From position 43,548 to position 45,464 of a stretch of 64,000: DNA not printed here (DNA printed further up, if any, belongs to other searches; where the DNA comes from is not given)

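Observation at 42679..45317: Orphan three-gene operon: DUF2793-like protein + 103-aa + 539-aa beta-rich proteins with no assignable function (candidate remote virion-fibre/GTA-accessory or new surface module)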

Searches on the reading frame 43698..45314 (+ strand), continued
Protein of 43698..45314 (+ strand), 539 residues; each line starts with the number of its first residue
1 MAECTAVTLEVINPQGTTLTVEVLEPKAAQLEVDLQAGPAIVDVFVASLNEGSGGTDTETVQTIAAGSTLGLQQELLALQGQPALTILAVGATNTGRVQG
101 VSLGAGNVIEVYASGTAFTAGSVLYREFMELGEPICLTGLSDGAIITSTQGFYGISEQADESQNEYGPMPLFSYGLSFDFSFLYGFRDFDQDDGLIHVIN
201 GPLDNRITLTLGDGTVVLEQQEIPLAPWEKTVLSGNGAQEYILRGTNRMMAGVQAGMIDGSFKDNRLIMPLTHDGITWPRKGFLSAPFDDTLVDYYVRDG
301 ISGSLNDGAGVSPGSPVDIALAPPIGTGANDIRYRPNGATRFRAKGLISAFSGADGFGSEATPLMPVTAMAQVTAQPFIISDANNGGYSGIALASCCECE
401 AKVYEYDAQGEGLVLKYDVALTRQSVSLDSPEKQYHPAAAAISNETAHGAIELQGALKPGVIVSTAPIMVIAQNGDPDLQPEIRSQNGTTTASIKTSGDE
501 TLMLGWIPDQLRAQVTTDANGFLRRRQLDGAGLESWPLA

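Call 45: fold_search(model_id=the predicted structure, library=viral)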
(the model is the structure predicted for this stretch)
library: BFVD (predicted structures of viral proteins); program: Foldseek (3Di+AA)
matches with E <= 10: 854; with E <= 0.001: 1
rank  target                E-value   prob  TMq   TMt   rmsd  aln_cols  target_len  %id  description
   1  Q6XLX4                2.9e-30  1.00  0.67  0.68   7.7       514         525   20  FirrV-1-C4 [Feldmannia irregularis virus a]
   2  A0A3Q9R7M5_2          1.7e-03  0.20  0.14  0.11  31.5       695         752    8  Receptor binding protein [Bacillus phage pW4]
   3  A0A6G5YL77            2.6e-03  0.21  0.12  0.12  47.0       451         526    9  (no name in the UniProt tables at hand)
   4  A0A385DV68            2.6e-03  0.18  0.12  0.09  23.8       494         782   10  Tail hyaluronidase/tail fiber [Bacteroides phage crAss001]
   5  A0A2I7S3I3            3.6e-03  0.06  0.08  0.04  39.3       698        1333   10  (no name in the UniProt tables at hand)
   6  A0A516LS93            6.9e-03  0.10  0.11  0.06  27.6       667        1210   10  (no name in the UniProt tables at hand)
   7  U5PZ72                6.9e-03  0.08  0.10  0.09  25.2       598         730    9  Uncharacterized protein [Bacillus phage Page]
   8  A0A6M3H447            9.5e-03  0.10  0.08  0.04  27.6       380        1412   10  (no name in the UniProt tables at hand)
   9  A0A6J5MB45            1.0e-02  0.05  0.08  0.07  30.4       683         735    7  Uncharacterized protein [uncultured Caudovirales phage]
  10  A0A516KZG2            1.1e-02  0.35  0.11  0.16  23.0       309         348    9  (no name in the UniProt tables at hand)
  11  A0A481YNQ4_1          1.1e-02  0.08  0.09  0.05  28.7       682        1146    8  Collagen triple helix repeat protein [Pithovirus LCDPAC02]
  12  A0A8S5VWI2            1.3e-02  0.51  0.12  0.08  19.9       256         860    9  (no name in the UniProt tables at hand)
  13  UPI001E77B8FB         1.6e-02  0.06  0.08  0.05  29.6       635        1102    8  (no name look-up for this kind of identifier)
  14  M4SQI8                2.1e-02  0.15  0.12  0.19  38.0       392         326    8  Uncharacterized protein [Vibrio phage VBP47]
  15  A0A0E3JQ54            2.3e-02  0.06  0.09  0.06  30.6       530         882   10  Uncharacterized protein [Bacillus phage Stahl]
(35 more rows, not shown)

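Call 52: search_protein_families(library=pfam, alignment_id=A1, max_evalue=0.01)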
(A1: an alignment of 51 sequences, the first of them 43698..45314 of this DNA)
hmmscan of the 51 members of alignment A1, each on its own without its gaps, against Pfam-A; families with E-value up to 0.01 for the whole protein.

A. member 1, window:43698-45314:+ (539 aa): 0 families

B. families by the number of members that match (of 51 scanned): 6 families
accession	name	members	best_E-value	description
PF01391.23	Collagen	5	8.2e-16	Collagen triple helix repeat (20 copies)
PF18454.7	Mtd_N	2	1.7e-09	Major tropism determinant N-terminal domain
PF12789.12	PTR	2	0.00045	Phage tail repeat like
PF04207.17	MtrD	1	6.8e-05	Tetrahydromethanopterin S-methyltransferase, subunit D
PF11367.14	Tail_completion_gp17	1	0.0036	Tail completion protein gp17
PF14272.11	Gly_rich_SFCGS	1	0.0084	Glycine-rich SFCGS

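Call 53: search_protein_families(library=phrogs, alignment_id=A1, max_evalue=0.01)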
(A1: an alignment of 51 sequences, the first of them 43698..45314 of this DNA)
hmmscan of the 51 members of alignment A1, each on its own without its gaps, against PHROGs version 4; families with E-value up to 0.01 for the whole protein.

A. member 1, window:43698-45314:+ (539 aa): 0 families

B. families by the number of members that match (of 51 scanned): 103 families (the first 25 are shown)
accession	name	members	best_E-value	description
phrog_5073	-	6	5.1e-23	tail fiber protein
phrog_1806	-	6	4.8e-13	collagen like minor tail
phrog_6320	-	5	1.3e-27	tail fiber protein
phrog_819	-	5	7e-26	tail protein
phrog_8745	-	5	1.4e-22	tail fiber protein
phrog_366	-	5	1.1e-18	tail fiber protein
phrog_1658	-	5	5.7e-14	-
phrog_17587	-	5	2.2e-12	tail fiber protein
phrog_32123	-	5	4e-11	-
phrog_10972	-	5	6.7e-11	tail fiber protein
phrog_3904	-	5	9e-10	tail fiber protein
phrog_26246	-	5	3.3e-09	tail protein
phrog_29268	-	5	4.3e-08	-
phrog_22681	-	5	3.3e-07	DNA polymerase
phrog_18350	-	5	6.2e-07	tail fiber protein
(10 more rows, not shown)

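Call 61: find_related_loci(query=A1, collection=genome_contigs, flank=6000)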
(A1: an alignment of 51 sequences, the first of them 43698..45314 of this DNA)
Query A1 (539 aa) in genome_contigs; peptide patterns used: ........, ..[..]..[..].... (x = any residue, [..] = any of these).
23 stretches matched a pattern; 10 encode a relative of the query (tblastn E <= 1e-3); 10 distinct loci.
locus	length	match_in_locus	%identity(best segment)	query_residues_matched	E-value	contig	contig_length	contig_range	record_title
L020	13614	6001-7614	72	1-539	0e+0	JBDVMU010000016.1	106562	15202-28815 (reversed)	MAG: Rhizobiaceae bacterium isolate LC.109.F.C4_184_20 LC_109_F_C4_184_20_000000000016, whole genome shotgun sequence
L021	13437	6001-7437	65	55-538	0e+0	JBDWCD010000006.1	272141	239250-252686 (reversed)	MAG: Rhizobiaceae bacterium isolate AQ.31.F.A4_36_95 AQ_31_F_A4_36_95_000000000006, whole genome shotgun sequence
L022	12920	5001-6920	63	1-538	0e+0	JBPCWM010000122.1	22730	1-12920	MAG: Rhizobiaceae bacterium isolate MAG_seacave_50 S1Ck127_8780013, whole genome shotgun sequence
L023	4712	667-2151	57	53-539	0e+0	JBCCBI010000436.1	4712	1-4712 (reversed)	MAG: Deinococcota bacterium isolate P01_A01_bin.31 k141_757437_length_4712_cov_6.0000, whole genome shotgun sequence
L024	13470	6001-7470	56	61-539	6e-176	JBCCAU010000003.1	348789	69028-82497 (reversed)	MAG: Pseudomonadota bacterium isolate P01_A01_bin.19 k141_483319_length_348789_cov_22.6288, whole genome shotgun sequenc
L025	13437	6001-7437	57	59-539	1e-173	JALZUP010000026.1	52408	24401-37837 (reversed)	MAG: Robiginitomaculum sp. isolate g2_MAG_00002 g2_MAG_00002_000000000026, whole genome shotgun sequence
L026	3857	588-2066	55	59-539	6e-176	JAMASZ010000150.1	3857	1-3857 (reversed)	MAG: Alphaproteobacteria bacterium isolate g1_MAG_00008 g1_MAG_00008_000000000150, whole genome shotgun sequence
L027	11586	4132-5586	57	63-539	1e-162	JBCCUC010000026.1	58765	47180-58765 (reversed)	MAG: Pseudomonadota bacterium isolate P01_D01_bin.95 k141_1056456_length_58765_cov_16.4104, whole genome shotgun sequenc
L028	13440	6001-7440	56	64-536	5e-158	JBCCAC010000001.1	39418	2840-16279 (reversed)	MAG: Pseudomonadota bacterium isolate P01_A01_bin.131 k141_1853832_length_39418_cov_12.8902, whole genome shotgun sequen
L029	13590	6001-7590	52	21-539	3e-161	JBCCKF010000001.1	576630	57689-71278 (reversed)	MAG: Pseudomonadota bacterium isolate P01_C01_bin.131 k141_2363312_length_576630_cov_29.3530, whole genome shotgun seque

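Call 65: search_protein_families(library=phrogs, proteins=[L025:71-2563:+, L025:2566-3456:+, L025:5069-5920:+, L025:7451-8044:+, L025:9404-10228:+, L024:2642-3661:+, L024:7474-8241:+, L024:9747-11552:+, L024:11552-12757:+, L024:111-938:+], max_evalue=0.001)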
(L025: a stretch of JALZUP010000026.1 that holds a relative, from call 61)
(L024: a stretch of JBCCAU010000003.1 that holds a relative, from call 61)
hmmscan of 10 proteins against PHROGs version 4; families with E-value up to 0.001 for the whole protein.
L025:71-2563:+ (831 aa): 0 families

L025:2566-3456:+ (297 aa): 1 family
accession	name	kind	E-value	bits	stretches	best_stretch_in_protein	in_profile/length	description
phrog_3341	-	other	1.7e-06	28.7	1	19-140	18-127/267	esterase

L025:5069-5920:+ (284 aa): 13 families
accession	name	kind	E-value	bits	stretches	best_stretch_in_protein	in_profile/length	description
phrog_8309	-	unknown function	7.3e-26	92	2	1-74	1-74/312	-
phrog_38707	-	unknown function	3.3e-25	89.8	2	1-121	1-117/675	-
phrog_32345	-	tail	1.1e-16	62.1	3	57-94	184-221/348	tail fiber protein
phrog_24456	-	tail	5.8e-15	55.5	2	78-126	496-544/972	tail fiber protein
phrog_21412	-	tail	1.7e-11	43.6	1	57-128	1043-1114/1452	tail fiber protein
phrog_18179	-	head and packaging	3e-11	44.2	1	47-203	234-340/482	virion structural protein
phrog_31460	-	tail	2.5e-10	41.3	1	96-125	7-36/288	tail protein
phrog_2647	-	head and packaging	1.4e-09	38.5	1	207-283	260-335/336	head decoration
phrog_2824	-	head and packaging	2.5e-07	30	1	208-284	1078-1151/1151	virion structural protein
phrog_16122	-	head and packaging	1.1e-05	25.6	1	214-268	455-509/526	virion structural protein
phrog_20787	-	head and packaging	3.8e-05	24.7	1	22-53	30-61/67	virion structural protein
phrog_27448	-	unknown function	0.00013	22.8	1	214-284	127-195/195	-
phrog_2871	-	tail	0.00015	20.7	1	46-125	1098-1173/1456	tail protein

L025:7451-8044:+ (198 aa): 2 families
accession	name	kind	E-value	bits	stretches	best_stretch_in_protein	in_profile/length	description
phrog_435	-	lysis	7.6e-24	85.6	1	1-193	111-282/556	endolysin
phrog_2742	-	lysis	4.2e-10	40.6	1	84-196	74-181/318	endolysin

L025:9404-10228:+ (275 aa): 2 families
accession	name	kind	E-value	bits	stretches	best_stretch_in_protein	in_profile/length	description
phrog_148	-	DNA, RNA and nucleotide metabolism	8.7e-16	59.4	1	104-245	130-265/387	RecT-like ssDNA annealing protein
phrog_2780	-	DNA, RNA and nucleotide metabolism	2.6e-09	37.9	1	100-269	108-275/369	RecT-like ssDNA annealing protein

L024:2642-3661:+ (340 aa): 1 family
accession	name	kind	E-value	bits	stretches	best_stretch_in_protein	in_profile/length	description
phrog_7339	-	DNA, RNA and nucleotide metabolism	1.3e-16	61.7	1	90-296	28-242/263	DNA repair exonuclease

L024:7474-8241:+ (256 aa): 0 families

L024:9747-11552:+ (602 aa): 6 families
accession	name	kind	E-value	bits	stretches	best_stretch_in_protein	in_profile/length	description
phrog_9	-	head and packaging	4e-112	377.6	1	14-587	168-667/812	terminase large subunit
phrog_2699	-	head and packaging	5.5e-55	187.4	1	274-587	6-297/315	terminase large subunit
phrog_4914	-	head and packaging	1.7e-33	117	1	15-170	7-165/213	terminase large subunit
phrog_10517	-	head and packaging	2.1e-33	116.6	1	15-133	33-153/207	terminase large subunit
phrog_37124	-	unknown function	1.8e-09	38.6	1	379-484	1-119/143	-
phrog_7331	-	head and packaging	8.6e-09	36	1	502-582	11-91/113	terminase large subunit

L024:11552-12757:+ (402 aa): 5 families
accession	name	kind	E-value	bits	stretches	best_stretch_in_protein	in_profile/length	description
phrog_12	-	head and packaging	1.3e-46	160.9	1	1-385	48-422/646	portal protein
phrog_2662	-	head and packaging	5.7e-26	92.3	1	55-384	77-412/717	portal protein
phrog_5929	-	head and packaging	2.4e-24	86.9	1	216-385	17-190/228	portal protein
phrog_2271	-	head and packaging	1.7e-07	30.3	1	47-380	54-386/859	portal protein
phrog_11323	-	unknown function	4e-06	28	1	305-384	19-97/130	-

L024:111-938:+ (276 aa): 20 families
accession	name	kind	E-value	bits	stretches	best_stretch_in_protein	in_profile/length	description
phrog_270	-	DNA, RNA and nucleotide metabolism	1.2e-34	121.3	1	1-246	31-297/383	replication initiation protein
phrog_345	-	DNA, RNA and nucleotide metabolism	1.2e-24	88.5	1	1-139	31-183/297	replication initiation O-like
phrog_391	-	DNA, RNA and nucleotide metabolism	3.7e-20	73.8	1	1-170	1-185/298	replication initiation O-like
phrog_1032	-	DNA, RNA and nucleotide metabolism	6.6e-18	66.7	1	1-174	1-213/281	replication initiation protein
phrog_186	-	DNA, RNA and nucleotide metabolism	9.4e-12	46.2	1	8-154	33-178/308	DnaD-like helicase loader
phrog_9327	-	DNA, RNA and nucleotide metabolism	2e-11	45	1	10-216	16-242/276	primosomal protein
phrog_9474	-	DNA, RNA and nucleotide metabolism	1.2e-10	42.5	1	97-227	147-260/288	replication initiation protein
phrog_8540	-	DNA, RNA and nucleotide metabolism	1.7e-10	42.4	1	9-95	9-95/196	replication initiation O-like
phrog_4617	-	DNA, RNA and nucleotide metabolism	3.1e-10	41.1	1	1-90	1-89/223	replication initiation protein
phrog_8102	-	DNA, RNA and nucleotide metabolism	3.2e-10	40.6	1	12-113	29-122/337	replication initiation protein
phrog_6643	-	DNA, RNA and nucleotide metabolism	1.8e-09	38.5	1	1-85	1-85/313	replication initiation protein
phrog_678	-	DNA, RNA and nucleotide metabolism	1.9e-09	38.5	1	5-120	63-177/346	replication initiation O-like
phrog_428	-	DNA, RNA and nucleotide metabolism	1.1e-08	35.7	1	15-110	103-194/455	replication initiation protein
phrog_1835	-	DNA, RNA and nucleotide metabolism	4e-06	27.4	1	36-86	66-116/301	HTH DNA binding protein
phrog_11896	-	DNA, RNA and nucleotide metabolism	5.6e-06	27.4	1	5-87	7-88/225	primosomal protein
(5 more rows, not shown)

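Call 69: find_related_loci(query=A1, collection=viral_contigs, flank=8000)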
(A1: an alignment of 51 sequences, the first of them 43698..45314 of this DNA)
Query A1 (539 aa) in viral_contigs; peptide patterns used: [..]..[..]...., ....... (x = any residue, [..] = any of these).
123 stretches matched a pattern; 60 encode a relative of the query (tblastn E <= 1e-3); 59 distinct loci.
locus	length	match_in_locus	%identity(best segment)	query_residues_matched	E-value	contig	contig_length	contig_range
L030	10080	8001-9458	57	64-539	6e-176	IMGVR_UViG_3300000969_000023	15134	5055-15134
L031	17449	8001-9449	58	65-539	5e-174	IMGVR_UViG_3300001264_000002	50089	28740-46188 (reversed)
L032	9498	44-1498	56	55-539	4e-171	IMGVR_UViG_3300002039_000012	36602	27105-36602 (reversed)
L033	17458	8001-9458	56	61-539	3e-170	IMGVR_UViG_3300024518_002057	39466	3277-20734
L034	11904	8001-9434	55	55-536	2e-167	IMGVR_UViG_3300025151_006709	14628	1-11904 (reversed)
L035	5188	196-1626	56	64-539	3e-168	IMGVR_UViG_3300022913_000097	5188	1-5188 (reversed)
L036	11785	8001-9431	56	64-539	3e-165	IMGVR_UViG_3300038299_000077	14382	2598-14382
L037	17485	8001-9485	54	54-539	6e-161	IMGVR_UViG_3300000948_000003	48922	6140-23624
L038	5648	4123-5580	54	61-534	4e-163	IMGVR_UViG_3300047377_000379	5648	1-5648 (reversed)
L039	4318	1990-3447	55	54-536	1e-164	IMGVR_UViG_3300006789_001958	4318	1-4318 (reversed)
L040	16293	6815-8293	55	59-536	1e-159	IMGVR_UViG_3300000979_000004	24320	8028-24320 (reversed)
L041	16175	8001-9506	54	41-539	3e-159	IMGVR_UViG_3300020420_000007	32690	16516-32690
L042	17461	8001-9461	53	55-539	1e-156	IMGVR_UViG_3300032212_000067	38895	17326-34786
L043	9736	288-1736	56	56-528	2e-156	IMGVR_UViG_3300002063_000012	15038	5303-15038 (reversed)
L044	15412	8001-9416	53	57-539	3e-156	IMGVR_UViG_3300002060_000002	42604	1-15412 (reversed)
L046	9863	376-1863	54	53-539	4e-149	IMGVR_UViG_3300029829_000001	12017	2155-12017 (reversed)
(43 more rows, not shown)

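Call 84: search_protein_families(library=phrogs, proteins=[L027:2126-2662:+, L027:3506-4036:+, L027:5624-9499:+, L027:9502-10047:+, L027:10398-11246:+, L046:2239-3729:+, L046:3732-4574:+, L046:4727-5845:+, L046:5859-7355:+, L046:8759-9637:+], max_evalue=0.001)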
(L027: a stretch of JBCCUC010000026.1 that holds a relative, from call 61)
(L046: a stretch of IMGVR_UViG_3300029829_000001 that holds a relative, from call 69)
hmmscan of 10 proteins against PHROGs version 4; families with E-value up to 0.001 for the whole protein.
L027:2126-2662:+ (179 aa): 5 families
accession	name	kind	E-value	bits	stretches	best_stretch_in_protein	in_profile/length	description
phrog_8130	-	unknown function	1.6e-10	41.6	1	25-115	166-253/434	-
phrog_18411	-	DNA, RNA and nucleotide metabolism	3.7e-06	27.7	1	38-160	6-123/236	homing endonuclease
phrog_4284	-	unknown function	6.5e-06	27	1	42-112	91-153/171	-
phrog_18781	-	unknown function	2.5e-05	24.7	1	46-124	18-95/222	-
phrog_5032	-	unknown function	0.00013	22.7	1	38-127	79-163/178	-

L027:3506-4036:+ (177 aa): 2 families
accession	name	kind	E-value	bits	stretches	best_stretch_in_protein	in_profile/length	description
phrog_32345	-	tail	3.3e-08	34.2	1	30-110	121-200/348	tail fiber protein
phrog_7946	-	unknown function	4e-08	34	1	36-110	70-143/186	-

L027:5624-9499:+ (1292 aa): 0 families

L027:9502-10047:+ (182 aa): 0 families

L027:10398-11246:+ (283 aa): 8 families
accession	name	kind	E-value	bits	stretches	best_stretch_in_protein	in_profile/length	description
phrog_181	-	lysis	1.1e-48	167.7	1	30-261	344-557/769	endolysin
phrog_26317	-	unknown function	9.2e-16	58.9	1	116-182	9-70/119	-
phrog_29753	-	unknown function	3.1e-11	44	1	142-231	278-370/374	-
phrog_14712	-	moron, auxiliary metabolic gene and host takeover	4.5e-09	36.9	1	126-235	76-188/322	chitinase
phrog_9506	-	lysis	3.4e-08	34.5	1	125-227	73-186/330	endolysin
phrog_34417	-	unknown function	3.5e-08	34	1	126-158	76-108/326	-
phrog_1519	-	lysis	1.3e-06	28.8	1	125-233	266-379/502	endolysin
phrog_3201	-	tail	2.1e-05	23.3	1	47-173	2023-2148/2408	tail fiber protein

L046:2239-3729:+ (497 aa): 2 families
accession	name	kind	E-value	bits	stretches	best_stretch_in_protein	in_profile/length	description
phrog_145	-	head and packaging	6.3e-108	362.6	1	2-476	7-479/493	portal protein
phrog_2417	-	unknown function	1.6e-28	100.8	1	5-244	6-236/242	-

L046:3732-4574:+ (281 aa): 1 family
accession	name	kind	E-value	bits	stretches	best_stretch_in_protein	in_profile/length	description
phrog_206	-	head and packaging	2.1e-29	104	1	4-267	5-262/263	head scaffolding protein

L046:4727-5845:+ (373 aa): 3 families
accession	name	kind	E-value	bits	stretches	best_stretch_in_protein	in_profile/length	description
phrog_247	-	head and packaging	3.5e-97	326.7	1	5-371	4-342/351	major head protein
phrog_15288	-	head and packaging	1.7e-35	123.2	1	195-371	9-170/172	major head protein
phrog_19632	-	unknown function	1.1e-26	94.6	2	7-72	4-69/149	-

L046:5859-7355:+ (499 aa): 3 families
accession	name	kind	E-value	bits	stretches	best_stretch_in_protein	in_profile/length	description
phrog_16653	-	other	1e-35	124.3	1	65-489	29-474/482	hydrolase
phrog_32409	-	tail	2.9e-27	96.4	1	78-489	486-882/884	tail fiber protein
phrog_30606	-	unknown function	4.3e-14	52.7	1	77-326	269-512/701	-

L046:8759-9637:+ (293 aa): 3 families
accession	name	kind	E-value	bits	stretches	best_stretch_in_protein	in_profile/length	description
phrog_477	-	connector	1.8e-32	113.8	2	183-290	65-170/220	head-tail adaptor Ad1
phrog_165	-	tail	3.7e-07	30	1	80-181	105-198/493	tail sheath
phrog_28344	-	unknown function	0.00016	22.5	1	81-140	92-147/205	-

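Call 108: search_protein_families(library=padloc, proteins=[window:43698-45314:+], max_evalue=0.01)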
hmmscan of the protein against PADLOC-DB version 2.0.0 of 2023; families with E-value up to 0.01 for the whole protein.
window:43698-45314:+ (539 aa): 0 families

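Call 109: search_dna_similar(query=window:43698-45314:+, collection=plasmids, mode=protein, max_evalue=0.001, max_rows=10)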
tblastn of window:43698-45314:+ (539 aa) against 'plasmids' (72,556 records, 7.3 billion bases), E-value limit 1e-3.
No match.
